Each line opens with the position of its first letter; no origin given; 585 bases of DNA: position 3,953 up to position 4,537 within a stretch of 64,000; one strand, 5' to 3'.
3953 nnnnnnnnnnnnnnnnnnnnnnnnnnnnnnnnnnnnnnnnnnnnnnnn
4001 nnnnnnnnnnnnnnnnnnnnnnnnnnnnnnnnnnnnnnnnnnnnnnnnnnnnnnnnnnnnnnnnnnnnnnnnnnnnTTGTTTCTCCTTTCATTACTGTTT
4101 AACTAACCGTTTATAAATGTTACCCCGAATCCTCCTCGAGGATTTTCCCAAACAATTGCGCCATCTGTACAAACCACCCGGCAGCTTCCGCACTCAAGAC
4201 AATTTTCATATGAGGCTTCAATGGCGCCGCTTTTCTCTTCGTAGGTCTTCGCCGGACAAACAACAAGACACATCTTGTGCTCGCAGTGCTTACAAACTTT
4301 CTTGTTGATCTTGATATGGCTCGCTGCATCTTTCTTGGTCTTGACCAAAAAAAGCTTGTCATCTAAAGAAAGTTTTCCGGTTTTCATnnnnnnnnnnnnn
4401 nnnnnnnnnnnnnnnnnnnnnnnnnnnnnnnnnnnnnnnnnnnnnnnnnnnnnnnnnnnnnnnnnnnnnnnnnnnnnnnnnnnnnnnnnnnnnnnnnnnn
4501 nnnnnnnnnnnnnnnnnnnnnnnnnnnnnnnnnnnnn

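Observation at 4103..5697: FixC-FixX (ETF:quinone oxidoreductase pair) embedded in the same operon as the MamI-like and MamE-like genes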

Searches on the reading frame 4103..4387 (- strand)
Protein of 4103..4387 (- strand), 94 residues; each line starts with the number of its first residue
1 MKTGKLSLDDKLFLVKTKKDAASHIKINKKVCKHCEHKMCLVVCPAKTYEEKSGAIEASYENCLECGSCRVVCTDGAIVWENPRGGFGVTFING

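Call 3: search_protein_families(library=pfam, proteins=[window:4103-4387:-], max_evalue=0.01)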
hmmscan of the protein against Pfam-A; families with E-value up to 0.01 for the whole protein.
window:4103-4387:- (94 aa): 9 families
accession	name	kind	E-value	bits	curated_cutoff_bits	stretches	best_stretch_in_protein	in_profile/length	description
PF13237.11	Fer4_10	-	9.6e-06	25.9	25.5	1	24-73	1-52/53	4Fe-4S dicluster domain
PF12797.12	Fer4_2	-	1.4e-05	25.1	24.5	1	57-73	4-20/22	4Fe-4S binding domain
PF13187.11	Fer4_9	-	2.7e-05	24.5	27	1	32-78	2-52/52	4Fe-4S dicluster domain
PF14697.11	Fer4_21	-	4.9e-05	23.8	35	0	61-77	6-22/59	4Fe-4S dicluster domain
PF12837.12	Fer4_6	-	8.9e-05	22.7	25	0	25-46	2-21/24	4Fe-4S binding domain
PF12838.12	Fer4_7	-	0.0002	22.2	27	0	32-77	2-52/52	4Fe-4S dicluster domain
PF05187.19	Fer4_ETF_QO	-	0.00065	20.3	24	1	43-89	49-101/104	Electron transfer flavoprotein-ubiquinone oxidoreductase, 4Fe-4S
PF13247.11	Fer4_11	-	0.0051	17.4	26.2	1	27-74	5-55/100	4Fe-4S dicluster domain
PF00037.32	Fer4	-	0.0093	16.2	21.1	1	59-78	4-23/24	4Fe-4S binding domain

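Call 4: search_protein_families(library=ncbifam, proteins=[window:4103-4387:-], max_evalue=0.01)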
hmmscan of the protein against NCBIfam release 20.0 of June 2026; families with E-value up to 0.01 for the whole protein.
window:4103-4387:- (94 aa): 43 families (the best 25 are shown)
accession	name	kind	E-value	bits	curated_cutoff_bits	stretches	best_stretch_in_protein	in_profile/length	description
NF011993.0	PRK15449.1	equivalog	1.1e-12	48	166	1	6-93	5-94/95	ferredoxin-like protein FixX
NF040864.1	HgcB_ferredoxin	equivalog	2.3e-08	33.8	99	1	23-80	7-63/93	mercury methylation ferredoxin HgcB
NF045797.1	DsrO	equivalog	2.8e-08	33.5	200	1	16-77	87-149/235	sulfate reduction electron transfer complex DsrMKJOP subunit DsrO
TIGR02700.1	flavo_MJ0208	hypoth_equivalog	7.9e-08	31.8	251.35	1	25-79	143-195/234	dihydromethanopterin reductase (acceptor)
NF043039.1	HgcAB_like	equivalog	1.2e-07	31.7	285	1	17-78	287-349/350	HgcAB-like fusion protein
NF038355.1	FDH3_beta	equivalog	2.6e-07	30.9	240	1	30-80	52-103/180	formate dehydrogenase FDH3 subunit beta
TIGR02951.1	DMSO_dmsB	equivalog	6.8e-07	29.4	214.1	1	31-82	63-116/161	DMSO/selenate family reductase complex B subunit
NF045766.1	PhenlGlyoxDHPadI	equivalog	8e-07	28.2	700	1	23-85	46-110/443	NADH-dependent phenylglyoxylate dehydrogenase subunit beta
NF007658.0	PRK10330.1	equivalog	8.2e-07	28.7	260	1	29-78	55-104/181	electron transport protein HydN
NF009408.0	PRK12769.1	equivalog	8.3e-07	27.5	1003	1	29-78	53-102/659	formate-dependent uric acid utilization protein AegA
TIGR03149.1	cyt_nit_nrfC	equivalog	2.1e-06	27.3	377.6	1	25-74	87-138/225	cytochrome c nitrite reductase Fe-S protein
NF045490.1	FdxA_Protbact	equivalog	4.4e-06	26.9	135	1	30-83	7-60/104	ferredoxin FdxA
NF011569.0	PRK14993.1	equivalog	5.9e-06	25.9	416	1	27-76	95-145/244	tetrathionate reductase subunit TtrB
NF007382.0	PRK09898.1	equivalog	6.1e-06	25.9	213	1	24-74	115-167/208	ferredoxin-like protein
NF006221.0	PRK08348.1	subfamily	1.2e-05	25.1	124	1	15-78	29-92/136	NADH-plastoquinone oxidoreductase subunit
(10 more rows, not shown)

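Call 46: search_solved_structures(query=window:4103-4387:-, max_evalue=0.01, show_alignments=2)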
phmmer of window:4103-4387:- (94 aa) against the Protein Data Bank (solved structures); distinct sequences matched with E-value up to 0.01: 15.
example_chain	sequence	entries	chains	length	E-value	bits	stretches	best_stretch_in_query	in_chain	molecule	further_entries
7koe_D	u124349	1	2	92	1.5e-19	72.9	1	7-91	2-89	Ferredoxin-like protein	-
7z0s_B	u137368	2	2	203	4.5e-07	33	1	30-83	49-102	Formate hydrogenlyase subunit 2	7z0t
7qv7_A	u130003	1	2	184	2.5e-05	27.4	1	31-79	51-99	Hydrogen dependent carbon dioxide reductase subunit HycB3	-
2vpw_B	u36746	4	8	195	2.9e-05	27.2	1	27-77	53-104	NRFC PROTEIN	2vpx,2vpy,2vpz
1kqf_B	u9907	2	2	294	3.5e-05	26.9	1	20-73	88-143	FORMATE DEHYDROGENASE, NITRATE-INDUCIBLE, IRON-SULFUR SUBUNIT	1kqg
9sfi_A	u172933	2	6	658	6.9e-05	26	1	26-79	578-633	CoB--CoM heterodisulfide reductase iron-sulfur subunit A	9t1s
9vap_B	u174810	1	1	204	0.00044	23.4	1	31-79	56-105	4Fe-4S dicluster domain-containing protein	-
7qv7_B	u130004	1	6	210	0.0012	22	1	31-79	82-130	Hydrogen dependent carbon dioxide reductase subunit HycB4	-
9bt4_G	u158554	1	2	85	0.0042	20.2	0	59-79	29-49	Pyruvate:Ferredoxin Oxidoreductase, subunit delta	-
6x1o_B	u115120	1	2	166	0.0044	20.2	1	31-74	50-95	Oxidoreductase, Fe-S subunit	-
6x6u_B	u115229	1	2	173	0.0047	20.1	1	31-74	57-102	Oxidoreductase, Fe-S subunit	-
6cz7_B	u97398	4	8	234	0.0057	19.8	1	30-80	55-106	4Fe-4S ferredoxin, iron-sulfur binding domain protein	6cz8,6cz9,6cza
9g03_E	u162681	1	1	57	0.007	19.5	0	34-81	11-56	Ferredoxin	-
1gao_A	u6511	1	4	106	0.0087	19.2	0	32-81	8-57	FERREDOXIN I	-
2v2k_A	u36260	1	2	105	0.0095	19.1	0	31-82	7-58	FERREDOXIN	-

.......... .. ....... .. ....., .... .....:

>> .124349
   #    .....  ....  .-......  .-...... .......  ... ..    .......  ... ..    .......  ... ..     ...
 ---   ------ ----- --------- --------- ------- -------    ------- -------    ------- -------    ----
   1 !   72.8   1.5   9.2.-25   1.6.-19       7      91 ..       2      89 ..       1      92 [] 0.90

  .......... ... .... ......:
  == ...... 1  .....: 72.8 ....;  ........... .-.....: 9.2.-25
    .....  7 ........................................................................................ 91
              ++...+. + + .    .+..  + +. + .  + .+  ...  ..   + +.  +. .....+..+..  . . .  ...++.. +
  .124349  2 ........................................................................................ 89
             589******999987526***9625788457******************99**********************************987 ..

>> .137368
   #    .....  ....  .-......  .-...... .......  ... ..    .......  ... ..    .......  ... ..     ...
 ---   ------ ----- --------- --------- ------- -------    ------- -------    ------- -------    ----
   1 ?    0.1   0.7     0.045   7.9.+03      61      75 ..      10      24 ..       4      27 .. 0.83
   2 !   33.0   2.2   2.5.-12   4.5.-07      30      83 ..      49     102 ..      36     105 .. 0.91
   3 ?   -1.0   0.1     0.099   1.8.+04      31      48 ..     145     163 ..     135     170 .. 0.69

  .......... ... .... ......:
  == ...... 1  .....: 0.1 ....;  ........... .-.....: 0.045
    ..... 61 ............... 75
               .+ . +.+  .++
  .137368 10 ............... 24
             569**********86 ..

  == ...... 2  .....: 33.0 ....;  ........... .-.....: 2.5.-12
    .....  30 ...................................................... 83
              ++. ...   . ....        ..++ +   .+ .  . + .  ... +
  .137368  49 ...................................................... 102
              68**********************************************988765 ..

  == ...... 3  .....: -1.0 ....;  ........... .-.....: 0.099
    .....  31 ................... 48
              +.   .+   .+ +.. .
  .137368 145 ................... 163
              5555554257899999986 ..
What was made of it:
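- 4103..4387 (-): fixX: ferredoxin-like subunit predicted to carry two [4Fe-4S] clusters (94 aa). Calls 4 and 46.
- On FixX / EtfX: 7KOE_D at 1.5e-19 (call 46).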
